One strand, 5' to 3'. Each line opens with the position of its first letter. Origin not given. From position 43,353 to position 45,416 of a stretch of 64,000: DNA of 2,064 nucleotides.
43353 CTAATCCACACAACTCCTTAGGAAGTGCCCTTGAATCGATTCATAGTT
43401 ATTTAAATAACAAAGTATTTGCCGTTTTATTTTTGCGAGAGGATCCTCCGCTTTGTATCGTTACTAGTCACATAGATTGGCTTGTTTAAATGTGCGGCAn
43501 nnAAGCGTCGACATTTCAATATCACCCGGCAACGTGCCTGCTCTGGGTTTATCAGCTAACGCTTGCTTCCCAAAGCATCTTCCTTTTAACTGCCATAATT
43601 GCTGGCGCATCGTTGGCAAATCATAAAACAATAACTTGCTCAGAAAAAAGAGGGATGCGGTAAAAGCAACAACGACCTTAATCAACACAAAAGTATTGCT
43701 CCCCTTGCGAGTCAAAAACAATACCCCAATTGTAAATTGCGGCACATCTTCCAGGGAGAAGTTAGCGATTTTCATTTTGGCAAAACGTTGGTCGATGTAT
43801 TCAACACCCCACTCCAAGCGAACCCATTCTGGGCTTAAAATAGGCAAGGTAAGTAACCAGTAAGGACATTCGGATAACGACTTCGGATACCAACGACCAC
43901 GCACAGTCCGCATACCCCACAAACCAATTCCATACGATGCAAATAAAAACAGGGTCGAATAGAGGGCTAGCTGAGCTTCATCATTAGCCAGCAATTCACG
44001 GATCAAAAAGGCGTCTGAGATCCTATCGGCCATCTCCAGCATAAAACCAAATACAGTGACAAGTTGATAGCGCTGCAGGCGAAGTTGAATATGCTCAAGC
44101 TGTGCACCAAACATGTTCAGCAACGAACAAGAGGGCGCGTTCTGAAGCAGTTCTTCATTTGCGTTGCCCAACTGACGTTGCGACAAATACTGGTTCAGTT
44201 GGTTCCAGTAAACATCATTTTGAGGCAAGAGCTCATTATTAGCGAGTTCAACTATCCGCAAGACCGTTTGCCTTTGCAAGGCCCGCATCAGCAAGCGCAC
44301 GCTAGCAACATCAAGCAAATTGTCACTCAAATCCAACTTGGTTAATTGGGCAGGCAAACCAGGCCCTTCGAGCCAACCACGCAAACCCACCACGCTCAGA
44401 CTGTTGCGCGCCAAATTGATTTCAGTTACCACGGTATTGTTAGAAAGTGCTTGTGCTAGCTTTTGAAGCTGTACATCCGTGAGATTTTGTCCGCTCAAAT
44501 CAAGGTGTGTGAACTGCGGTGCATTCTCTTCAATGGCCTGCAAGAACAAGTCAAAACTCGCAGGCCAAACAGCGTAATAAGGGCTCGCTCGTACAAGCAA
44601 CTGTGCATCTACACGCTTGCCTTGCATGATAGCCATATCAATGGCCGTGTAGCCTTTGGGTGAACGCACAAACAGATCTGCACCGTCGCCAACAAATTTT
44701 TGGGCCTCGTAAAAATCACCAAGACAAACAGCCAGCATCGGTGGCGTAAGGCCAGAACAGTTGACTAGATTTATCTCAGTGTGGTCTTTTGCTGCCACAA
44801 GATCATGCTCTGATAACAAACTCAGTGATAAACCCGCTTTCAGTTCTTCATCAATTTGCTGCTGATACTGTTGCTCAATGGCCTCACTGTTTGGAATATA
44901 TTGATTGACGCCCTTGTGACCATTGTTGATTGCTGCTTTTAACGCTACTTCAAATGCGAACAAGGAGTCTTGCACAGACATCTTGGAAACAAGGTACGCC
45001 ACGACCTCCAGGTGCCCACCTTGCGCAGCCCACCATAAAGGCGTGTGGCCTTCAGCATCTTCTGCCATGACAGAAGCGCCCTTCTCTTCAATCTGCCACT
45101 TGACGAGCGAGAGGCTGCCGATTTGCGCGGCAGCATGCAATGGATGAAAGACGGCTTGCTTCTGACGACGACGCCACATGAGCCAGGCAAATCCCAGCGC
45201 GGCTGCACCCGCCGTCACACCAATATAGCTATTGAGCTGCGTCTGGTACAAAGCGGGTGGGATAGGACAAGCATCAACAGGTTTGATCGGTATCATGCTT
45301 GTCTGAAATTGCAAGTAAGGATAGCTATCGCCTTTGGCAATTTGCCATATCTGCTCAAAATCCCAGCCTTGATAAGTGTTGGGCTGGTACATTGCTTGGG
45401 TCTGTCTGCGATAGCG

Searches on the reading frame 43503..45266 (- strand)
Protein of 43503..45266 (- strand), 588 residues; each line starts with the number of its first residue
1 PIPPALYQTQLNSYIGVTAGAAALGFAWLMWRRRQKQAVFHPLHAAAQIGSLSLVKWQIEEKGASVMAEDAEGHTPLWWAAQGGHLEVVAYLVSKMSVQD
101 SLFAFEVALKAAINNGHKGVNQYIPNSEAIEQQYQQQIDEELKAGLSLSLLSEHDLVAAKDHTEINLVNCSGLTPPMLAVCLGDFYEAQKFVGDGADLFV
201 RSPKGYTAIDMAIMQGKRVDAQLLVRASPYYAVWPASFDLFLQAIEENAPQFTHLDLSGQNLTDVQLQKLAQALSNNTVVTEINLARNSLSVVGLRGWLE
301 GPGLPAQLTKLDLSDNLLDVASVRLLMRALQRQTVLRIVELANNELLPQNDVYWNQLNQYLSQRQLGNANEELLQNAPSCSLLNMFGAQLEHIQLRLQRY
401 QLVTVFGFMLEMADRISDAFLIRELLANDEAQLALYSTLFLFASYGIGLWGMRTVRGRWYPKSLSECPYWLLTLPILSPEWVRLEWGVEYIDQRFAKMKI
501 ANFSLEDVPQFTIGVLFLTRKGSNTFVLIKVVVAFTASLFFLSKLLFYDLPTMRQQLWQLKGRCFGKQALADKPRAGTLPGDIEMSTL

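Call 43: search_protein_representatives(protein=window:43503-45266:-)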
Query: 588 residues. Proteins with E-value up to 0.001 (for the whole library): 36805; up to 1e-10: 6594; up to 1e-30: 361. The best 150 are listed.
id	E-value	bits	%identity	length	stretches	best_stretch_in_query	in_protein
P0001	0.0e+00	1317.9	100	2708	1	1-588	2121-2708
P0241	3.7e-223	758.8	34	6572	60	41-139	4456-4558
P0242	5.0e-173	593.3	39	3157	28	36-94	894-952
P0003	2.8e-129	448.9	47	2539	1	1-558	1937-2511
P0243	4.1e-123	428.5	35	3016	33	34-124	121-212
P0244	7.2e-123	427.7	36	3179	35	43-118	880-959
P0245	1.6e-100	353.9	35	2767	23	41-97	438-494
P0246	2.0e-94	333.8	37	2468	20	41-95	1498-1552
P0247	4.2e-92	326.2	35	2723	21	42-131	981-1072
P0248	2.9e-85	303.6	35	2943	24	40-96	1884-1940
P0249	2.8e-79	283.9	38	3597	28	42-104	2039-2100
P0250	1.0e-74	268.8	41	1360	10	42-96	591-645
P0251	3.3e-72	260.5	36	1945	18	40-125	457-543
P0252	2.0e-71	257.9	33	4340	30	41-126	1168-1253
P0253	3.8e-70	253.7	35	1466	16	42-97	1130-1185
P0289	5.8e-57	210.2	34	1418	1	25-561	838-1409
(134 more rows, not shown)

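Call 48: find_related_loci(query=P0289, collection=genome_contigs, flank=10000)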
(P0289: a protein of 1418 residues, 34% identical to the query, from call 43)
Query P0289 (1418 aa) in genome_contigs; peptide patterns used: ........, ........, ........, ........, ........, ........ (x = any residue, [..] = any of these).
59 stretches matched a pattern, but none encodes a relative of the query by tblastn (E <= 1e-3).

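Call 54: search_protein_families(library=pfam, proteins=[window:43503-45266:-], max_evalue=1)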
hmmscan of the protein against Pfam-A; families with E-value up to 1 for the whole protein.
window:43503-45266:- (588 aa): 12 families
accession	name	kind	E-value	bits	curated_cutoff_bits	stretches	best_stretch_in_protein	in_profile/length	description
PF12796.13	Ank_2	-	4.4e-15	56.5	27.3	2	43-120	1-75/90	Ankyrin repeats (3 copies)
PF00023.36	Ank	-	1.1e-10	41.6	21.1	2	73-94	2-23/33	Ankyrin repeat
PF13637.12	Ank_4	-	5.1e-07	30.3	22.7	1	43-93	1-50/50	Ankyrin repeats (many copies)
PF13606.12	Ank_3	-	8.4e-07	29.2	22.3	1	73-94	2-23/30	Ankyrin repeat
PF13857.12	Ank_5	-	5.6e-05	23.9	27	1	41-77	18-53/56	Ankyrin repeats (many copies)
PF24048.1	LRR_NXF1-5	-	0.0016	18.4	30.5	1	239-291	43-93/142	NXF1/2/3/5 leucine-rich repeat domain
PF25013.1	LRR_Zer-1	-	0.057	14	27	1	241-283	77-119/137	Zer-1-like, Leucine-rich repeats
PF19706.4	DUF6203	-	0.09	13.1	26.7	1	20-41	19-38/54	Family of unknown function (DUF6203)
PF00560.39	LRR_1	-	0.11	13.2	20.6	0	307-319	1-13/23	Leucine Rich Repeat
PF12799.13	LRR_4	-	0.27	12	27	0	281-319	4-38/44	Leucine Rich repeats (2 copies)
PF13516.12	LRR_6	-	0.9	10.2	23.4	0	276-295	1-20/24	Leucine Rich repeat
PF13855.12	LRR_8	-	0.9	9.8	27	0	253-318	4-61/61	Leucine rich repeat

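Call 72: predict_structure(alignment_id=A4)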
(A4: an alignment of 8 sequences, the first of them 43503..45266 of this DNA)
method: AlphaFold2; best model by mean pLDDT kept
length: 588 residues; sequences in the alignment: 8
mean_pLDDT: 75.9   pTM: 0.73
mean pLDDT of the five models: 75.9, 74.9, 74.1, 72.4, 70.9
residues with pLDDT >= 90: 75; 70-90: 363; 50-70: 84; < 50: 66
segments of 3 or more residues with pLDDT < 50: 1-4, 6-8, 147-162, 549-553, 555-588
pLDDT, mean of each block of 10 residues (from residue 1): 47 64 69 58 88 93 89 89 89 87 89 81 87 79 54 36 64 79 80 80 81 78 81 85 93 88 86 91 90 83 88 85 83 85 73 81 80 62 54 64 79 85 84 85 86 74 73 79 73 75 86 87 81 84 61 47 39 39 40
secondary structure, 60 per line:
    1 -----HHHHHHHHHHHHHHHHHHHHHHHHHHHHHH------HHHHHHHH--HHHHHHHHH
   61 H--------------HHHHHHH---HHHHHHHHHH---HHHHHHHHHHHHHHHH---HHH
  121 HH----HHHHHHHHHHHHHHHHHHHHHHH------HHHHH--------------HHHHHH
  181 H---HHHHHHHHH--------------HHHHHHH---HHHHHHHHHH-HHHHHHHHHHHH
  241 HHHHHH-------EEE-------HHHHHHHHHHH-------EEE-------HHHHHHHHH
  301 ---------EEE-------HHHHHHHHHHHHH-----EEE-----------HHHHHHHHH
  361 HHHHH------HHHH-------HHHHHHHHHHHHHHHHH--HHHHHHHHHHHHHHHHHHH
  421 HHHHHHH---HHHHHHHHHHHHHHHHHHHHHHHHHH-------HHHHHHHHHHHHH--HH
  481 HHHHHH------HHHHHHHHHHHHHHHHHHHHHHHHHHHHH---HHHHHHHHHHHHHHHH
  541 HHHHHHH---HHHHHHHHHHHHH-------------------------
elements in order: H6-35 H42-49 H52-61 H76-82 H86-95 H99-114 H118-122 H127-149 H156-160 H175-181 H185-193 H208-214 H218-227 H229-246 E254-256 H264-274 E282-284 H292-300 E310-312 H320-332 E338-340 H352-365 H372-375 H383-399 H402-427 H431-456 H464-476 H479-486 H493-521 H525-547 H551-563

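Call 89: fold_search(model_id=the predicted structure, library=pdb)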
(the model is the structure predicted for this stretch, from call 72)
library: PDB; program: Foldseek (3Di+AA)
matches with E <= 10: 1164; with E <= 0.001: 45
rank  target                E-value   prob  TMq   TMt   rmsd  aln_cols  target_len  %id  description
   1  6sa6                  1.5e-04  1.00  0.12  0.18  24.1       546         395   14  DARPin-Armadillo fusion A5 (released 2019-11-20)
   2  6ne4_B                2.8e-04  1.00  0.13  0.37  16.4       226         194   23  Designed repeat protein specifically in complex with Fz7CRD (released 2019-05-15)
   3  5oou                  3.3e-04  1.00  0.13  0.43  13.3       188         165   27  Designed Ankyrin Repeat Protein (DARPin) YTRL-1 selected by directed evolution against Lysozyme (released 2018-08-29)
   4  8p9c_C                3.5e-04  1.00  0.13  0.43  13.7       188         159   29  Crystal structure of p63-p73 heterotetramer (tetramerisation domain) in complex with darpin 1810 F11 (released 2023-11-08)
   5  4gpm_B                3.7e-04  1.00  0.13  0.45  12.6       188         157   28  Crystal Structure of Engineered Protein. Northeast Structural Genomics Consortium Target OR264. (released 2012-09-05)
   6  9fe2_D                3.7e-04  1.00  0.12  0.45  13.6       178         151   28  Crystallographic structure of AcrB V612W with bound minocycline (released 2025-05-28)
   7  6fpa_A                3.7e-04  1.00  0.12  0.42  13.6       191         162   29  Crystal structure of anti-mTFP1 DARPin 1238_G01 in space group P212121 (released 2018-10-03)
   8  6fes_A                3.8e-04  1.00  0.14  0.21  23.5       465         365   14  Crystal structure of novel repeat protein BRIC2 fused to DARPin D12 (released 2018-09-05)
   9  4qfv_C                4.3e-04  1.00  0.13  0.32  17.2       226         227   22  Crystal structure of a unique ankyrin (released 2015-05-06)
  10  4o60_A                4.5e-04  1.00  0.12  0.28  17.9       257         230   23  Structure of ankyrin repeat protein (released 2015-03-25)
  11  5leb                  4.7e-04  1.00  0.13  0.16  17.1       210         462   24  Crystal structure of DARPin-DARPin rigid fusion, variant DDD_D12_06_D12_06_D12 (released 2017-08-02)
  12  9ymg_F                4.9e-04  1.00  0.13  0.15  13.6       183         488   28  Human KIF18A-DARPin fusion protein bound to AMP-PNP and tubulin (released 2025-11-05)
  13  7b4t_A                5.3e-04  1.00  0.12  0.42  13.9       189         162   27  Broadly neutralizing DARPin bnD.1 in complex with the HIV-1 envelope variable loop 3 crown mimetic peptide V3-IF (BG50 (released 2021-11-24)
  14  6fpa_B                5.3e-04  1.00  0.13  0.43  13.5       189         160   28  Crystal structure of anti-mTFP1 DARPin 1238_G01 in space group P212121 (released 2018-10-03)
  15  6ne2_B                5.3e-04  1.00  0.13  0.37  16.3       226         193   23  Designed repeat protein in complex with Fz7 (released 2019-05-15)
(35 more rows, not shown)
